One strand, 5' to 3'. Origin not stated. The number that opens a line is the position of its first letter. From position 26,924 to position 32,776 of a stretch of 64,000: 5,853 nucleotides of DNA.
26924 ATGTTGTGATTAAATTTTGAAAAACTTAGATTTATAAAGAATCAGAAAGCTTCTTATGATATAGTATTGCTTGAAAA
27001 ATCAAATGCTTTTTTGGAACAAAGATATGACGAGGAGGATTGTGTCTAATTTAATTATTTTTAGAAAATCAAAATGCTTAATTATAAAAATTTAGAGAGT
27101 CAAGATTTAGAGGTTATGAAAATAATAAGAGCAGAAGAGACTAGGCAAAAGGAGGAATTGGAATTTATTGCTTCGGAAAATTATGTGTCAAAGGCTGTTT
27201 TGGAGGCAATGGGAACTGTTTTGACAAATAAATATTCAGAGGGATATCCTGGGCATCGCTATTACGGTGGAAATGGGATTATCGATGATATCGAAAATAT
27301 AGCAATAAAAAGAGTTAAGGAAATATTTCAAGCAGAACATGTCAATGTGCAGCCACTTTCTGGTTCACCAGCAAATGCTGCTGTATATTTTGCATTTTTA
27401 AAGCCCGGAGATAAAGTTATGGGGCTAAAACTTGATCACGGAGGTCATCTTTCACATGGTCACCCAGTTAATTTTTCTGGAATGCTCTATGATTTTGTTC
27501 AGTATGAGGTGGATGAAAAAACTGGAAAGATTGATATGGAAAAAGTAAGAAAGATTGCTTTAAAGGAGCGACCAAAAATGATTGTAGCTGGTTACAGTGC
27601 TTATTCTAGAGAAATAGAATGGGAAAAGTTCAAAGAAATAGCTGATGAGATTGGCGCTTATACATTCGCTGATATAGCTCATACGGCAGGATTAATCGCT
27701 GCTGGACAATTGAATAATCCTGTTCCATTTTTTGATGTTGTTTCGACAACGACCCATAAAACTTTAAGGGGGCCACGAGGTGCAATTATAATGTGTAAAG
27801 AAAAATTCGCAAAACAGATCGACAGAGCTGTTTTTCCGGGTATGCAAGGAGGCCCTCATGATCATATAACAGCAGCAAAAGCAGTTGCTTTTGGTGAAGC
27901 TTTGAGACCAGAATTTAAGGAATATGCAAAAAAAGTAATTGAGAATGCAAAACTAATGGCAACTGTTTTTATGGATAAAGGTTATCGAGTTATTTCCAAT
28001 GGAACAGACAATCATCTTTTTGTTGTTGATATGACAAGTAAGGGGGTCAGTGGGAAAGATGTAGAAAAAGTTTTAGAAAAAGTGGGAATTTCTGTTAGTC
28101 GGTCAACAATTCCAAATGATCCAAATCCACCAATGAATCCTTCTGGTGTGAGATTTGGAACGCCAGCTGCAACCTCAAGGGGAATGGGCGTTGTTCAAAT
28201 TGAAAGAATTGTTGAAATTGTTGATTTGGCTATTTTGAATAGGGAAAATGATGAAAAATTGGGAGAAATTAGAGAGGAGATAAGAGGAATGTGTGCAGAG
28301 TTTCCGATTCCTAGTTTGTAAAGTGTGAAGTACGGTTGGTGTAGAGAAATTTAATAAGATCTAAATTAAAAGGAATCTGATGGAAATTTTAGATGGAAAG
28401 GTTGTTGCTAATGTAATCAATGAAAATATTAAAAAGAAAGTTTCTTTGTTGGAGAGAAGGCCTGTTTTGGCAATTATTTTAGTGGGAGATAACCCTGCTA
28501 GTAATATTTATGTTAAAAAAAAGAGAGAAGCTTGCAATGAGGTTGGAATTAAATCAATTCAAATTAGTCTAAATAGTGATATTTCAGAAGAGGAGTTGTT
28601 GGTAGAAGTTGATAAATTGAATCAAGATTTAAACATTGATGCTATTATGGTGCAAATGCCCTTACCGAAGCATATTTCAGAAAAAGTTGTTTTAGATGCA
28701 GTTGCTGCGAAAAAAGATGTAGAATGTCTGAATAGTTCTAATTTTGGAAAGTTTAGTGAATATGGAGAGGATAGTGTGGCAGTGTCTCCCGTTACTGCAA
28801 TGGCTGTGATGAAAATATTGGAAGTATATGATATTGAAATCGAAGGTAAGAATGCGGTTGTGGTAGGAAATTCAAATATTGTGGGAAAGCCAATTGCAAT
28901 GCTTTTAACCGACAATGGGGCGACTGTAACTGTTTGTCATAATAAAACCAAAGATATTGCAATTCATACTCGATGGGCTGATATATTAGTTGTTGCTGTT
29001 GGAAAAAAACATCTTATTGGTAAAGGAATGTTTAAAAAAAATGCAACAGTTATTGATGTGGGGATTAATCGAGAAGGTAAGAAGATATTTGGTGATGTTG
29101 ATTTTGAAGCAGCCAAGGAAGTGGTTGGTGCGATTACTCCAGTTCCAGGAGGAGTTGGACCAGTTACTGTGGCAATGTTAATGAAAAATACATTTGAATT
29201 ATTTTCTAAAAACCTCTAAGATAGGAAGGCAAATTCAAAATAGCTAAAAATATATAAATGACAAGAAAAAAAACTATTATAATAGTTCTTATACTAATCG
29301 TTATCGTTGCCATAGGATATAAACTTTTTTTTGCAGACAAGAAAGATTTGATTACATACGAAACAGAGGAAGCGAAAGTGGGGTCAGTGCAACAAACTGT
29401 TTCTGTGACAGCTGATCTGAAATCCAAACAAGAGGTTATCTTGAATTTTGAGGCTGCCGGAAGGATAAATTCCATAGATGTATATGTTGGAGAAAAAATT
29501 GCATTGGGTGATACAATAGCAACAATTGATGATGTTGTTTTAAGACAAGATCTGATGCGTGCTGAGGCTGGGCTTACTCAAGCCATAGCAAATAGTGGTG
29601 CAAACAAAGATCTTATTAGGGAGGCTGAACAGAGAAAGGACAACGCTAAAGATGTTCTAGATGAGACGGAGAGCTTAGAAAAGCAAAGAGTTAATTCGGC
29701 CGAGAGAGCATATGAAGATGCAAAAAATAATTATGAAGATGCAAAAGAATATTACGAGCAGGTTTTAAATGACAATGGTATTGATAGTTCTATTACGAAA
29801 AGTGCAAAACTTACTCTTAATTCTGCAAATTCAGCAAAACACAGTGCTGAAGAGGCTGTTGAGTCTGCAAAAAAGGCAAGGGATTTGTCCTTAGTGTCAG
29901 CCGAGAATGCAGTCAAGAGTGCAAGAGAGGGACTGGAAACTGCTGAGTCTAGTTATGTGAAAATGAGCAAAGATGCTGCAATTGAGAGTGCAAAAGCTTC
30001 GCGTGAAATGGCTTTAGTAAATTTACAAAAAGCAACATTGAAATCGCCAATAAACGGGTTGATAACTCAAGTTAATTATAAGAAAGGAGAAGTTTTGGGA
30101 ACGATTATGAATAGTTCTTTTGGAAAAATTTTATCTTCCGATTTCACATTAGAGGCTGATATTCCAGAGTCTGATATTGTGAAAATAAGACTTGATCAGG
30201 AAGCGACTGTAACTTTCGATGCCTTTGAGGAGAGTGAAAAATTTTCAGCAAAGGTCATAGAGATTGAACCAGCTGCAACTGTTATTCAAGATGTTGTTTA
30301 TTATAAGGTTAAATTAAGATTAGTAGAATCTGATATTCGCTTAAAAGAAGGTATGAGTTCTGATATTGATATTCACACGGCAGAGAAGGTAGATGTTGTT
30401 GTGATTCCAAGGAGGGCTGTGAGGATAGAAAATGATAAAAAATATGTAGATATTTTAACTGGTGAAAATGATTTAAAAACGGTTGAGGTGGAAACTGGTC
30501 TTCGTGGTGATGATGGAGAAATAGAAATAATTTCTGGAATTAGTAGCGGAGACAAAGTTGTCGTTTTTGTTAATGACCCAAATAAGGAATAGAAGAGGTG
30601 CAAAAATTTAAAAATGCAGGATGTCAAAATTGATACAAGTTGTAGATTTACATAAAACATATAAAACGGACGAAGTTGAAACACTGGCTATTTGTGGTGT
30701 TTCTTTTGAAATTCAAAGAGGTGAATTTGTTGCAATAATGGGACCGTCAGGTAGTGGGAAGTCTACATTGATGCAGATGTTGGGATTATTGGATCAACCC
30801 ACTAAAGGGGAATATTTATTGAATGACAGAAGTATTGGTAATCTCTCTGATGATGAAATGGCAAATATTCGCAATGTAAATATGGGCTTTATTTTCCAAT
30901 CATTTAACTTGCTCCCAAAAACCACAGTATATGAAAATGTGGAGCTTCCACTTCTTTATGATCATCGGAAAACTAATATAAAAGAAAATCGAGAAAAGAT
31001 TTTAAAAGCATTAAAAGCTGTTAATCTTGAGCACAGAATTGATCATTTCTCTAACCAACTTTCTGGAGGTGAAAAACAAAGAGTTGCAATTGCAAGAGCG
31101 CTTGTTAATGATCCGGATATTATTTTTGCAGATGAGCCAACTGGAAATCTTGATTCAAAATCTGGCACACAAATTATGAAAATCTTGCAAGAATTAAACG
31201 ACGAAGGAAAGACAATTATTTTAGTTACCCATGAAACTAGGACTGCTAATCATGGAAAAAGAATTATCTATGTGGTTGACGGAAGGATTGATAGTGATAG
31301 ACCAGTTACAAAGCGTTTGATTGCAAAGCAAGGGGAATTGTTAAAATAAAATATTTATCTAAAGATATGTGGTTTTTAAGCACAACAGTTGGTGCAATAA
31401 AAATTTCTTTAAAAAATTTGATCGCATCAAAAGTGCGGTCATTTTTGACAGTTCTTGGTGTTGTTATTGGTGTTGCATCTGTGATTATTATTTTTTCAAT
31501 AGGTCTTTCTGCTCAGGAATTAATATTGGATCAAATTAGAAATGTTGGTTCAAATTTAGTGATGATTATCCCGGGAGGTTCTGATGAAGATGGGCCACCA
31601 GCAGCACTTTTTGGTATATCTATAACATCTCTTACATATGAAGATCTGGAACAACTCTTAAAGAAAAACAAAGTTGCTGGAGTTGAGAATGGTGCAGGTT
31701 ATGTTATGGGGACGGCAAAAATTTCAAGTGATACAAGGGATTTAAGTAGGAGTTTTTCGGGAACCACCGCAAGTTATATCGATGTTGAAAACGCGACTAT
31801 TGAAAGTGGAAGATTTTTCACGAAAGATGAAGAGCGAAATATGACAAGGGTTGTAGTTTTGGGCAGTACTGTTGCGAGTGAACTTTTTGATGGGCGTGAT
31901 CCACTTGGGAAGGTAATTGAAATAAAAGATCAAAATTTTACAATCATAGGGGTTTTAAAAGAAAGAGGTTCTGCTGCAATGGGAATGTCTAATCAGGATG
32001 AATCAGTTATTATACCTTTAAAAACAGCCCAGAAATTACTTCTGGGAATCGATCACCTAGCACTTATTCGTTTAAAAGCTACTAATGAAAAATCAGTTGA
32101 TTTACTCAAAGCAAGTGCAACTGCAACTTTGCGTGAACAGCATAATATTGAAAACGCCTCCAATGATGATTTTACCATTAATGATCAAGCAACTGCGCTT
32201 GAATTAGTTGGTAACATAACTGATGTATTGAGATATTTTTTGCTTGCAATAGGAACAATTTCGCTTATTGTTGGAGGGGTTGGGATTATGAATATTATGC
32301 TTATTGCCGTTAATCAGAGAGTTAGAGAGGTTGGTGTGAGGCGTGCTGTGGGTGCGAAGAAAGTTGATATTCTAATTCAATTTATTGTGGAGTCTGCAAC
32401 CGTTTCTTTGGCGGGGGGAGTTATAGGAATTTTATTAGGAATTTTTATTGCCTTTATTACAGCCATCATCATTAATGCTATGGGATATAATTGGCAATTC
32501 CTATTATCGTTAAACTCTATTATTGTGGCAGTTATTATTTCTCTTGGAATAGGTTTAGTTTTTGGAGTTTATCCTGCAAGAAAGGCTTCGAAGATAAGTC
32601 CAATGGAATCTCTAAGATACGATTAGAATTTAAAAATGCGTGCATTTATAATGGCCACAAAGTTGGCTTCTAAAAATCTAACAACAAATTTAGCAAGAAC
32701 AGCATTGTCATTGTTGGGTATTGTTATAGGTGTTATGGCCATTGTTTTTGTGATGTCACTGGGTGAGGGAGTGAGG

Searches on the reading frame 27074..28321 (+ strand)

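Call 7: search_protein_families(library=pfam, proteins=[window:27074-28321:+], max_evalue=0.001)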
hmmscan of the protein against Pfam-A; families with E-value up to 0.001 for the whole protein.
window:27074-28321:+ (415 aa): 3 families
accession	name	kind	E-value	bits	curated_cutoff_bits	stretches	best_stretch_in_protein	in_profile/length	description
PF00464.25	SHMT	-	8.1e-162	538.8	27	1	7-382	1-398/399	Serine hydroxymethyltransferase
PF00155.27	Aminotran_1_2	-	2.6e-09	37.2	19.7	1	71-363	45-346/361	Aminotransferase class I and II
PF01212.27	Beta_elim_lyase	-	0.00065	19.6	27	0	79-249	39-219/288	Beta-eliminating lyase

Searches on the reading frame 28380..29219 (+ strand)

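Call 7: search_protein_families(library=pfam, proteins=[window:28380-29219:+], max_evalue=0.001)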
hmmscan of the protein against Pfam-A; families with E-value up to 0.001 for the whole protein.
window:28380-29219:+ (279 aa): 2 families
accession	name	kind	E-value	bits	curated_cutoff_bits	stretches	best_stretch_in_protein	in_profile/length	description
PF02882.25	THF_DHG_CYH_C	-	3e-61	205.8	27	1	120-277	3-158/160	Tetrahydrofolate dehydrogenase/cyclohydrolase, NAD(P)-binding domain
PF00763.28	THF_DHG_CYH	-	2.3e-36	125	32.8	1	4-115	1-115/115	Tetrahydrofolate dehydrogenase/cyclohydrolase, catalytic domain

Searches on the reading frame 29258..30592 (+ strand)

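Call 7: search_protein_families(library=pfam, proteins=[window:29258-30592:+], max_evalue=0.001)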
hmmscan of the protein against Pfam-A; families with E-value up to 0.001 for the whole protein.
window:29258-30592:+ (444 aa): 2 families
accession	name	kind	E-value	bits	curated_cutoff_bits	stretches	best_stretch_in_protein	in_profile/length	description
PF16576.10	HlyD_D23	-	5.3e-10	39.4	30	1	218-366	78-212/214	Barrel-sandwich domain of CusB or HlyD membrane-fusion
PF13437.12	HlyD_3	-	4.5e-09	37.4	22.2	1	260-362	1-103/106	HlyD family secretion protein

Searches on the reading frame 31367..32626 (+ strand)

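Call 7: search_protein_families(library=pfam, proteins=[window:31367-32626:+], max_evalue=0.001)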
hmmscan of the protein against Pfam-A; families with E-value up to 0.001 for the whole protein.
window:31367-32626:+ (419 aa): 2 families
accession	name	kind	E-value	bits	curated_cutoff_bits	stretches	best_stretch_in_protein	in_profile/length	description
PF12704.14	MacB_PCD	-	5.7e-43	148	27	1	25-252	1-205/207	MacB-like periplasmic core domain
PF02687.27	FtsX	-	5.1e-20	72.2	25.5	1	294-412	2-120/120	FtsX-like permease C-terminal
